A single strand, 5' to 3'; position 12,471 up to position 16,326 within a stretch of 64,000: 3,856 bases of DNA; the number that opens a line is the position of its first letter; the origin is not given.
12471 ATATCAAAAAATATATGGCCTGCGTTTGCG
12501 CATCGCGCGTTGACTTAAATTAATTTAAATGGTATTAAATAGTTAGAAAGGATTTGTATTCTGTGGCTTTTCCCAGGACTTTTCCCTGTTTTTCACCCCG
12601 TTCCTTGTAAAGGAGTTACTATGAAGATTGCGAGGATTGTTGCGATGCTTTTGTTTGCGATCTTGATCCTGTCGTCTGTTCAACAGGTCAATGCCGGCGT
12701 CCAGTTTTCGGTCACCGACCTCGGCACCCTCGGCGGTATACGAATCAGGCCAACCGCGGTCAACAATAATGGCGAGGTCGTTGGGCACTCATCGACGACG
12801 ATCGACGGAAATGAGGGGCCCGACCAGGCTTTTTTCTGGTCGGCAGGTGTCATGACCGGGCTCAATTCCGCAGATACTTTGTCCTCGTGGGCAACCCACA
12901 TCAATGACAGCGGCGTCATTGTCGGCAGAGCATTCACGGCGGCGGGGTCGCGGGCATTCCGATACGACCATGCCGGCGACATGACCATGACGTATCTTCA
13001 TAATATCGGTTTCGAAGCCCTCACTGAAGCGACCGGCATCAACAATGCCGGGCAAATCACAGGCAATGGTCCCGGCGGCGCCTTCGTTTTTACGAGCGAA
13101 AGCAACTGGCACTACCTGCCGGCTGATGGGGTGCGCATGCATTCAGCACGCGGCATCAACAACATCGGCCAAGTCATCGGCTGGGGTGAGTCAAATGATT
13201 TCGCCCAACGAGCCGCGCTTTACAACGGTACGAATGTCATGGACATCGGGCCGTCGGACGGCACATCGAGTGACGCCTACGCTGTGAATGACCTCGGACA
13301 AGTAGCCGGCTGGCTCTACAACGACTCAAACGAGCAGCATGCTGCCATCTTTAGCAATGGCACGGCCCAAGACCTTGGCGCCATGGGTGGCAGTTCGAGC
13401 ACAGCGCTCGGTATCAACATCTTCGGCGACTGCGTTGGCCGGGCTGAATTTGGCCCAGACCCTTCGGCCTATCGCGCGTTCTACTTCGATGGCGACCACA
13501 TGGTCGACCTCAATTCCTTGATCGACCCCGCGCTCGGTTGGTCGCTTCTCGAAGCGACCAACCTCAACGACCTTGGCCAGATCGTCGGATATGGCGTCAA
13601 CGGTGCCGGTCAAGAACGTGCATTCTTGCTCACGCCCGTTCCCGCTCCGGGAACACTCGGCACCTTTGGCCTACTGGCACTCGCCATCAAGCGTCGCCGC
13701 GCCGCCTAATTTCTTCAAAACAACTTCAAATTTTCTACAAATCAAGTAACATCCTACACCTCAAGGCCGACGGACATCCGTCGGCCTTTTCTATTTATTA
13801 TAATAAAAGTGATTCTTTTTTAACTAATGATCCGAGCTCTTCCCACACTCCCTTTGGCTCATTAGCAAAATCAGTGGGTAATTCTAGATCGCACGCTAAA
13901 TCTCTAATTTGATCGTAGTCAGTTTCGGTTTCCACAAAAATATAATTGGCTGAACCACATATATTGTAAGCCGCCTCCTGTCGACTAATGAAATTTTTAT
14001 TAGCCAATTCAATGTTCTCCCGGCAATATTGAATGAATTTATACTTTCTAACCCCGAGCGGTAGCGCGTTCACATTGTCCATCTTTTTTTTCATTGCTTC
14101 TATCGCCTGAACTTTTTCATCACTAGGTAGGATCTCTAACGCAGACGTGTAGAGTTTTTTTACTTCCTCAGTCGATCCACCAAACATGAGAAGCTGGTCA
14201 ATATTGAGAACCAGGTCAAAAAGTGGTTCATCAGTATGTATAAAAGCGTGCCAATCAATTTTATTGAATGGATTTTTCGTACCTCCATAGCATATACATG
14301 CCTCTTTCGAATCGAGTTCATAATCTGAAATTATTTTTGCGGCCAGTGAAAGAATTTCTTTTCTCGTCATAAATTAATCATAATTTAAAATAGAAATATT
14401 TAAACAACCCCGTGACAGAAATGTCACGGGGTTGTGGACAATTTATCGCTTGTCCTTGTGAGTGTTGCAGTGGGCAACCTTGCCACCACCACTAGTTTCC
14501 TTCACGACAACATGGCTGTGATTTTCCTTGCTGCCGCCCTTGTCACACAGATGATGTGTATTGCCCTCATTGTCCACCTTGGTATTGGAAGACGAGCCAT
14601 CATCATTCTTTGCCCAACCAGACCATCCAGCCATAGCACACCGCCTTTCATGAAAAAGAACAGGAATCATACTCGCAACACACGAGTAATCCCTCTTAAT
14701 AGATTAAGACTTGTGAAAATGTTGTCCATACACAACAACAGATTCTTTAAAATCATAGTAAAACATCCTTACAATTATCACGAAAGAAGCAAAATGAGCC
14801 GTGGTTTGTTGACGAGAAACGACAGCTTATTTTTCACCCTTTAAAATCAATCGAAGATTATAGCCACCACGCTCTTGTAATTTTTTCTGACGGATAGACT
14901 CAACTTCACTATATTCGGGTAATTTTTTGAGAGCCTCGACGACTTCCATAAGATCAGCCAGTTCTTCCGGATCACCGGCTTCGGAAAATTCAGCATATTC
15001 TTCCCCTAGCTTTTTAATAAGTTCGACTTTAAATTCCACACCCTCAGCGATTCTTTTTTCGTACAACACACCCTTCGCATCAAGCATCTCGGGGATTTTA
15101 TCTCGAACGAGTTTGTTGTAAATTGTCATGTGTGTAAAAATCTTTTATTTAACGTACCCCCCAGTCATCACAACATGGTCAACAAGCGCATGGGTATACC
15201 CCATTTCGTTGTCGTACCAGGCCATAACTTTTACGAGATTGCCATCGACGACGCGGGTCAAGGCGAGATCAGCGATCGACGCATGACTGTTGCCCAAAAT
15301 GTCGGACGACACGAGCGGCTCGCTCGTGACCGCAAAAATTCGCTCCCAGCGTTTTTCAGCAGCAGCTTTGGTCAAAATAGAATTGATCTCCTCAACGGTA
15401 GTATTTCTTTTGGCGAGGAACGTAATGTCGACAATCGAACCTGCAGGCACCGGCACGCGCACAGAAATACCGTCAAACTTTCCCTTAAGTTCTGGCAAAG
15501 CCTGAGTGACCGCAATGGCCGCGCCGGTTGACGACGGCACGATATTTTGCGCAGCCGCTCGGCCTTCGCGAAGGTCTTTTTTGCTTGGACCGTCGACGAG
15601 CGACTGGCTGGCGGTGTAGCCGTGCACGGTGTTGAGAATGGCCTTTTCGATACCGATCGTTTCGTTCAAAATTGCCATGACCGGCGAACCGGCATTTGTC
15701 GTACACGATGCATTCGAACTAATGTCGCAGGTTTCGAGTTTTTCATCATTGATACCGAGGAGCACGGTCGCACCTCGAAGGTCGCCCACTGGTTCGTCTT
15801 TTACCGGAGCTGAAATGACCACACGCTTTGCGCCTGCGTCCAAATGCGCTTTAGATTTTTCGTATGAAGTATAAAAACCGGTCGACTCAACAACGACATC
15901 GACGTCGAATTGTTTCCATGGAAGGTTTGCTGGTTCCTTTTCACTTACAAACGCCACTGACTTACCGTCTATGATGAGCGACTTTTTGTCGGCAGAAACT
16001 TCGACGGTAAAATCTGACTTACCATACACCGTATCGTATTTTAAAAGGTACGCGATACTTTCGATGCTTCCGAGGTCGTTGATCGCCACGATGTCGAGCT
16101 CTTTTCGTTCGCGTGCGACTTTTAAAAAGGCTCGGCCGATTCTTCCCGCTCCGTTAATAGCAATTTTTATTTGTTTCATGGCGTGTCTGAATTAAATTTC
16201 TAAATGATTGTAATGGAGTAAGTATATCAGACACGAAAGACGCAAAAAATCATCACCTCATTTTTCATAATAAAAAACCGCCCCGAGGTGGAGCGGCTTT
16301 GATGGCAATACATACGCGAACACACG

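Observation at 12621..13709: GC-rich HAF-repeat surface protein with a PEP-CTERM-like anchor (VPAP-TM-KRRR), flanked by AT-rich orphan genes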

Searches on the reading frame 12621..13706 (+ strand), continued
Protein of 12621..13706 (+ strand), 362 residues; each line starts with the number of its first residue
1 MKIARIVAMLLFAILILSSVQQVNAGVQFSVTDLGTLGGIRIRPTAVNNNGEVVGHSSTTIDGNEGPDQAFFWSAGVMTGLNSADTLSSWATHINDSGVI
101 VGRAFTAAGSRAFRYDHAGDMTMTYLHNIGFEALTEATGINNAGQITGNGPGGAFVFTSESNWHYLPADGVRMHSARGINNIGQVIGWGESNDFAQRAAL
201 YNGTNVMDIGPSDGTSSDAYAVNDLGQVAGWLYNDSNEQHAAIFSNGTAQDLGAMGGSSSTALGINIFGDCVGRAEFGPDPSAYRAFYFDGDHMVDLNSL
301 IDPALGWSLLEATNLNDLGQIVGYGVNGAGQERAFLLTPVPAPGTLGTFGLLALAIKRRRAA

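Call 65: list_cluster_members(proteins=[L095:3938-6577:+, L095:6721-7986:+, L095:8610-9584:+, L095:11596-12723:+, L095:12806-13564:+, L095:3047-3820:+, P0241, P0242, P0005])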
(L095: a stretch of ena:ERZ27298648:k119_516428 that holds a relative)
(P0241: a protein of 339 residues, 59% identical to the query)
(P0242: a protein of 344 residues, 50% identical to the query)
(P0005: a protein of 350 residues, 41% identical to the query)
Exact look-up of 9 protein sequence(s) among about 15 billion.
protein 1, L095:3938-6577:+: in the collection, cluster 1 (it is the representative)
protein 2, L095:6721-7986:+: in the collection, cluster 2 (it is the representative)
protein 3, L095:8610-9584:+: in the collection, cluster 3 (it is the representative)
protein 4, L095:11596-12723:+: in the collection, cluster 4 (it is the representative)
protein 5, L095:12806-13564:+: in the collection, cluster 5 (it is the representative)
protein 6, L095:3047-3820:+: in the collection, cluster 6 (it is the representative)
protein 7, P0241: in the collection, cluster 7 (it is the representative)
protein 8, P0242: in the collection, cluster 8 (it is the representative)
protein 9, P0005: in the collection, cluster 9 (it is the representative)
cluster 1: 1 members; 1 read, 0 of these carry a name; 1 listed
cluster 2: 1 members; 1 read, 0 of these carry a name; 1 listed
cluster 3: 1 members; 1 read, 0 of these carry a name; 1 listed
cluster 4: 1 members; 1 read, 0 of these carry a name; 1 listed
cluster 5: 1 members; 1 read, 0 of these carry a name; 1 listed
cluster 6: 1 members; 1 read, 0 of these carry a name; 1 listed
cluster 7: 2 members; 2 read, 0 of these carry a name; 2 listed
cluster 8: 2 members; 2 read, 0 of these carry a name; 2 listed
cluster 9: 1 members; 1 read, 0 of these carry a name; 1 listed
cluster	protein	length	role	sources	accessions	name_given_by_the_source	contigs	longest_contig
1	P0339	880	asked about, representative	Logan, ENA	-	-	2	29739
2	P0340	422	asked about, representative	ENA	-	-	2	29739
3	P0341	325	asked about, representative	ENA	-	-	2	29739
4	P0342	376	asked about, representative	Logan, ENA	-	-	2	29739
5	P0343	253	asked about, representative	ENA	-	-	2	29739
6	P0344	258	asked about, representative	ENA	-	-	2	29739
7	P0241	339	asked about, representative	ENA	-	-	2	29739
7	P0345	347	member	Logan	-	-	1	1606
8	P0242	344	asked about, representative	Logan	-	-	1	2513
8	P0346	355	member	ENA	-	-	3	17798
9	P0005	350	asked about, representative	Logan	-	-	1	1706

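Call 66: find_encoding_contigs(protein=P0346, flank=10000, max_places=3)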
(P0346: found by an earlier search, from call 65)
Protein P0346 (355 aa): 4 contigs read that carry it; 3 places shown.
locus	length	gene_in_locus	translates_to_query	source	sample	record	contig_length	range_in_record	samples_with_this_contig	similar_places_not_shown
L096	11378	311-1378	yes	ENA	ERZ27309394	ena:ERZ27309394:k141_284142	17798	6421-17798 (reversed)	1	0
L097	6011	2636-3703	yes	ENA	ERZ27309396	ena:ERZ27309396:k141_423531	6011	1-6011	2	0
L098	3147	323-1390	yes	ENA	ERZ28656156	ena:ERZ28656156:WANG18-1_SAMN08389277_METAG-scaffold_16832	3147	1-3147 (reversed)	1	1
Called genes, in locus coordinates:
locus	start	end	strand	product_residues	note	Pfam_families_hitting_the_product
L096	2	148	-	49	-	?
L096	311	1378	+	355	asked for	PF11949:DUF3466 (faint)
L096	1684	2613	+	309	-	-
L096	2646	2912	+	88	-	-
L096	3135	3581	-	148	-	PF01797:Y1_Tnp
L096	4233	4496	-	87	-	-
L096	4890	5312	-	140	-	-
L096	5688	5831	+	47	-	-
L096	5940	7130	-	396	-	PF00561:Abhydrolase_1 (weak), PF06821:Ser_hydrolase, PF12697:Abhydrolase_6 (faint), PF18734:HEPN_AbiU2 (weak)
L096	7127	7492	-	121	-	-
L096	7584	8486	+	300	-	PF08378:NERD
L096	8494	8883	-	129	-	PF13473:Cupredoxin_1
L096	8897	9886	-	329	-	PF00403:HMA (weak), PF13386:DsbD_2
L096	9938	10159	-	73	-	-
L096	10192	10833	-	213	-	PF13628:DUF4142, PF03713:DUF305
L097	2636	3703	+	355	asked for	PF11949:DUF3466 (faint)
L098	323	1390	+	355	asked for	PF11949:DUF3466 (faint)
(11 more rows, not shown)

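Call 88: search_solved_structures(query=window:12621-13706:+, max_evalue=0.1)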
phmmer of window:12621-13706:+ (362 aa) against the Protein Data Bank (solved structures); distinct sequences matched with E-value up to 0.1: 0.
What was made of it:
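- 12699..13637 (+): Seven-bladed beta-propeller made of 7 HAF repeats, aa 27-339. No sequence relative is in the PDB (call 88).
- Closest known: PknD extracellular sensor domain and 'Pizza' NHL propellers. Different: There is no sequence-level relationship (call 88).
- Tried and rejected: The PDB sequence search found no relative (call 88).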

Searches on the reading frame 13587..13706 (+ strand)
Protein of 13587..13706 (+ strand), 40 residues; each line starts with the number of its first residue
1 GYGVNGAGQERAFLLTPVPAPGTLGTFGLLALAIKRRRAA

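Call 13: search_protein_families(library=ncbifam, proteins=[window:13587-13706:+], max_evalue=10)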
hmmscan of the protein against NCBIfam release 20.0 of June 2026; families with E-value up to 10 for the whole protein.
seq(40 aa): 3 families
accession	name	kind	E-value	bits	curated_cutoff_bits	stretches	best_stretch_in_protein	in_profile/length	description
TIGR02595.1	PEP_CTERM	domain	0.018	15.8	16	1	18-38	1-21/24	PEP-CTERM sorting domain-containing protein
NF038125.1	PEP_CTERM_THxN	subfamily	0.15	11.6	85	1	18-38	223-245/246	THxN family PEP-CTERM protein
NF038124.1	PEP_CTERM_TLD_A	exception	0.17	11.4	100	1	13-38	206-233/235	PEP_CTERM-anchored TLD domain-containing protein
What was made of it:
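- The tail keeps every other feature of PEP-CTERM, and its isolated sequence reaches the TIGR02595 cutoff in two of three framings (call 13).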

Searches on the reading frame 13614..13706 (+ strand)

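Call 13: search_protein_families(library=ncbifam, proteins=[window:13614-13706:+], max_evalue=10)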
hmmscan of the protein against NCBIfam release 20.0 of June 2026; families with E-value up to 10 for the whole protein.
seq(31 aa): 4 families
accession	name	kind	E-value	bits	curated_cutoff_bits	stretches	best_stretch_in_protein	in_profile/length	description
TIGR02595.1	PEP_CTERM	domain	0.0094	16.7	16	1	9-29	1-21/24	PEP-CTERM sorting domain-containing protein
TIGR03901.2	MYXO-CTERM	domain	0.08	13.3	20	1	10-29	14-32/34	MYXO-CTERM sorting domain-containing protein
NF038124.1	PEP_CTERM_TLD_A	exception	0.11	12.1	100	1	4-29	206-233/235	PEP_CTERM-anchored TLD domain-containing protein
NF038125.1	PEP_CTERM_THxN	subfamily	0.11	12.1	85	1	9-29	223-245/246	THxN family PEP-CTERM protein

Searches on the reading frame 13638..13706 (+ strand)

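Call 13: search_protein_families(library=ncbifam, proteins=[window:13638-13706:+], max_evalue=10)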
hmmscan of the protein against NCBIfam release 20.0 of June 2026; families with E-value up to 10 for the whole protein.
seq(23 aa): 3 families
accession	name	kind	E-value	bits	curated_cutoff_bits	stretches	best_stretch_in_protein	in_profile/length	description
TIGR02595.1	PEP_CTERM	domain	0.0043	17.8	16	1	1-21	1-21/24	PEP-CTERM sorting domain-containing protein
TIGR03901.2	MYXO-CTERM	domain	0.12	12.8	20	1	4-21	15-32/34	MYXO-CTERM sorting domain-containing protein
NF038125.1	PEP_CTERM_THxN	subfamily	0.19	11.3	85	1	1-21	223-245/246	THxN family PEP-CTERM protein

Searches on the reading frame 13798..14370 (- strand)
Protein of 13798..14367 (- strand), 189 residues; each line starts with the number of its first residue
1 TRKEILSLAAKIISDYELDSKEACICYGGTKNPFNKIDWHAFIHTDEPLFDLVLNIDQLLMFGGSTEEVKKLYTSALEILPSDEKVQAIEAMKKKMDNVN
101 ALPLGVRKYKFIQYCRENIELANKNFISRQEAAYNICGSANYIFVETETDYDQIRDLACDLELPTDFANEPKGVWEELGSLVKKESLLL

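Call 14: search_protein_families(library=pfam, proteins=[window:13798-14367:-], max_evalue=0.01)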
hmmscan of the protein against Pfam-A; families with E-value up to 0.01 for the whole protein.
window:13798-14367:- (189 aa): 0 families

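Call 20: find_encoding_contigs(protein=window:13798-14367:-, flank=10000, max_places=6)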
Protein window:13798-14367:- (189 aa): no gene with exactly this product is on record in the collection.

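Call 22: find_encoding_contigs(protein=window:13801-14370:-, flank=10000, max_places=6)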
Protein window:13801-14370:- (190 aa): 1 contig read that carries it; 1 place shown.
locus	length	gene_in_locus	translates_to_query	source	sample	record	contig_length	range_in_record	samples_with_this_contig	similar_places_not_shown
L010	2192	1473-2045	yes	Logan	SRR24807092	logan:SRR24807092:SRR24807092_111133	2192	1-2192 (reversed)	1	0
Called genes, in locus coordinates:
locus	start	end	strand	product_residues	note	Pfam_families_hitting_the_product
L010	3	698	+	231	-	?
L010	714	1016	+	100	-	-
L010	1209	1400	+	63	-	-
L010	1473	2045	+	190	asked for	-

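Call 50: search_protein_families(library=ncbifam, proteins=[window:13801-14370:-], max_evalue=0.1)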
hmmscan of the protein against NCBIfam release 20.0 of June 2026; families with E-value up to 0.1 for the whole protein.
window:13801-14370:- (190 aa): 0 families
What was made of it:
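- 13798..14370 (-): Convergent 190-aa near-orphan, 37.5% GC, part of the same insert. No Pfam or NCBIfam hit (calls 14, 50).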

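Call 51: search_protein_families(library=phrogs, proteins=[window:13801-14370:-], max_evalue=0.1)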
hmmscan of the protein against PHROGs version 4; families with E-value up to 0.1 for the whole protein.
window:13801-14370:- (190 aa): 1 family
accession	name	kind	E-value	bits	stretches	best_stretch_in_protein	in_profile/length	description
phrog_9845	-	unknown function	0.051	14.6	1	95-172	2-77/94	-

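Call 83: search_protein_representatives(protein=window:13801-14370:-)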
Query: 190 residues. Proteins with E-value up to 0.001 (for the whole library): 35; up to 1e-10: 5; up to 1e-30: 1. The best 35 are listed.
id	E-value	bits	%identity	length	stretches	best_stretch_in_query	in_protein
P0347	7.3e-123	423.4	100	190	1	1-190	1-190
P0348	1.2e-16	77.2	57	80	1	1-79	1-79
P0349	1.7e-13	67.0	38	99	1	100-185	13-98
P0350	1.1e-11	61.1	33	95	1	96-182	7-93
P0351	3.3e-11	59.5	31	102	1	93-185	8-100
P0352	1.4e-10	57.5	38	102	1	109-185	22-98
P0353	7.4e-10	55.1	44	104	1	110-184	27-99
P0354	1.1e-09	54.5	40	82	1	112-181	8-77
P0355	2.2e-09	53.6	35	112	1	109-185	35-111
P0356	4.1e-09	52.7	40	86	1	1-83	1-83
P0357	9.3e-09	51.5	29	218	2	93-185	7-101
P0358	1.3e-08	51.0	38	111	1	98-185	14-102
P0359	2.2e-08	50.3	39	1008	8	52-85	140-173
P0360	4.6e-08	49.3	34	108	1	101-185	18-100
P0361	3.7e-07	46.3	35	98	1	93-180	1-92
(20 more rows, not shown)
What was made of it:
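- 13798..14370 (-): The two halves match separate proteins of about 100 aa (call 83).
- Checked: The 190-aa 'orphan' has 35 weak relatives among 1.84 billion representatives (call 83).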

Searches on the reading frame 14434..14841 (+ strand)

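Call 14: search_protein_families(library=pfam, proteins=[window:14434-14841:+], max_evalue=0.01)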
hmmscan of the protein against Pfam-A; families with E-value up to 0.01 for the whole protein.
window:14434-14841:+ (136 aa): 0 families

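Call 50: search_protein_families(library=ncbifam, proteins=[window:14434-14841:+], max_evalue=0.1)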
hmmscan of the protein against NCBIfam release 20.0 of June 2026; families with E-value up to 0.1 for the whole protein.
window:14434-14841:+ (136 aa): 1 family
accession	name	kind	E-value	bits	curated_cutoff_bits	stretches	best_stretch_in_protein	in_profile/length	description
NF041635.1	STM3941_fam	subfamily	0.08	12.8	40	0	7-124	12-122/157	STM3941 family protein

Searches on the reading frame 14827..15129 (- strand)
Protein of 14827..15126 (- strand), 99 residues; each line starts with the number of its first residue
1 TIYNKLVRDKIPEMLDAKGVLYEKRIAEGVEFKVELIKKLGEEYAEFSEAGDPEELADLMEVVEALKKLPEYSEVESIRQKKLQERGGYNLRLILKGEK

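Call 14: search_protein_families(library=pfam, proteins=[window:14827-15126:-], max_evalue=0.01)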
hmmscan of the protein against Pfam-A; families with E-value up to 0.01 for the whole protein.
window:14827-15126:- (99 aa): 0 families

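Call 50: search_protein_families(library=ncbifam, proteins=[window:14830-15129:-], max_evalue=0.1)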
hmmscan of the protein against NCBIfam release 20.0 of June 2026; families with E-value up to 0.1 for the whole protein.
window:14830-15129:- (100 aa): 0 families

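Call 51: search_protein_families(library=phrogs, proteins=[window:14830-15129:-], max_evalue=0.1)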
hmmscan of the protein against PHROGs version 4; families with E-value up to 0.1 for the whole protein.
window:14830-15129:- (100 aa): 1 family
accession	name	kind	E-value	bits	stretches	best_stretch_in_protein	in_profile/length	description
phrog_17401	-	unknown function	0.058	14.6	1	10-69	43-102/119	-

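Call 87: search_solved_structures(query=window:14830-15129:-, max_evalue=1)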
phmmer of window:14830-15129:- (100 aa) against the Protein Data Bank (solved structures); distinct sequences matched with E-value up to 1: 9.
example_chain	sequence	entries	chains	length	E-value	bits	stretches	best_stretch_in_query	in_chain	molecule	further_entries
7rkc_A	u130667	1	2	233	2.6e-05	28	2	27-87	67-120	D_3_633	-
8tm9_A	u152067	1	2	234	0.00014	25.7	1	37-80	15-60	D_3_633_8x peptide bound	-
8tlp_A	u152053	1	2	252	0.00022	25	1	37-80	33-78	D_3_633_8x, no peptide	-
5ara_T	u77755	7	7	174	0.18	15.7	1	31-87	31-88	ATP SYNTHASE F(0) COMPLEX SUBUNIT B1, MITOCHONDRIAL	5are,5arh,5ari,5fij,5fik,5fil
2cly_A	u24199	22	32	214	0.28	15.1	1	31-87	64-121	ATP SYNTHASE B CHAIN, MITOCHONDRIAL | ATP synthase F(0) complex subunit B1, mitochondrial | ATP synthase peripheral stalk subunit b, mitochondrial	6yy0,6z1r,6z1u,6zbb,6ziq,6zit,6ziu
2xze_A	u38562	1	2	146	0.37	14.7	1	11-69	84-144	STAM-BINDING PROTEIN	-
9le4_A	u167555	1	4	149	0.38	14.7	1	11-69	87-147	STAM-binding protein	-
9vpb_Ab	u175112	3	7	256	0.39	14.7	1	31-87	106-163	ATP synthase peripheral stalk subunit b, mitochondrial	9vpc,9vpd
6tt7_K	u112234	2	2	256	0.58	14.1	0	31-87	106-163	ATP synthase subunit b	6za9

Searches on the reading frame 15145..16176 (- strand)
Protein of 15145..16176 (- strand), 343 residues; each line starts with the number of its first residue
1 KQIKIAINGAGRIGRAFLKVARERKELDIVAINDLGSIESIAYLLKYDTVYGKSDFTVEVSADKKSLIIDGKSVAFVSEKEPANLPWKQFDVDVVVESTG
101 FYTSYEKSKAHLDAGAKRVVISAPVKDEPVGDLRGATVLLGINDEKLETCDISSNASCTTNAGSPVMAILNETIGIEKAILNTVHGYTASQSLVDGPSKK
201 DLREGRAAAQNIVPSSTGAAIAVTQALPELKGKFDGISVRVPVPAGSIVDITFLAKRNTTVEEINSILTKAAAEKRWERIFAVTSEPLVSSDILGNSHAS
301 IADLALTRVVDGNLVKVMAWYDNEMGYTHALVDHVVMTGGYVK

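Call 14: search_protein_families(library=pfam, proteins=[window:15145-16176:-], max_evalue=0.01)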
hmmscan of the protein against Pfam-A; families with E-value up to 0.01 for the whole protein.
window:15145-16176:- (343 aa): 3 families
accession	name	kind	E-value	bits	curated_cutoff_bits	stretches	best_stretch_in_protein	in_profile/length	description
PF02800.25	Gp_dh_C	-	3.3e-55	186.4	24.4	1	165-321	3-158/158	Glyceraldehyde 3-phosphate dehydrogenase, C-terminal domain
PF00044.30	Gp_dh_N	-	1.1e-34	119.1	31.7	1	3-104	1-100/101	Glyceraldehyde 3-phosphate dehydrogenase, NAD binding domain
PF01113.26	DapB_N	-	0.0011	19.5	25.6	1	3-70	1-73/124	Dihydrodipicolinate reductase, N-terminus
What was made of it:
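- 15145..16179 (-): GAPDH, the conserved right border of the insert. Gp_dh_N and Gp_dh_C hits (call 14).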
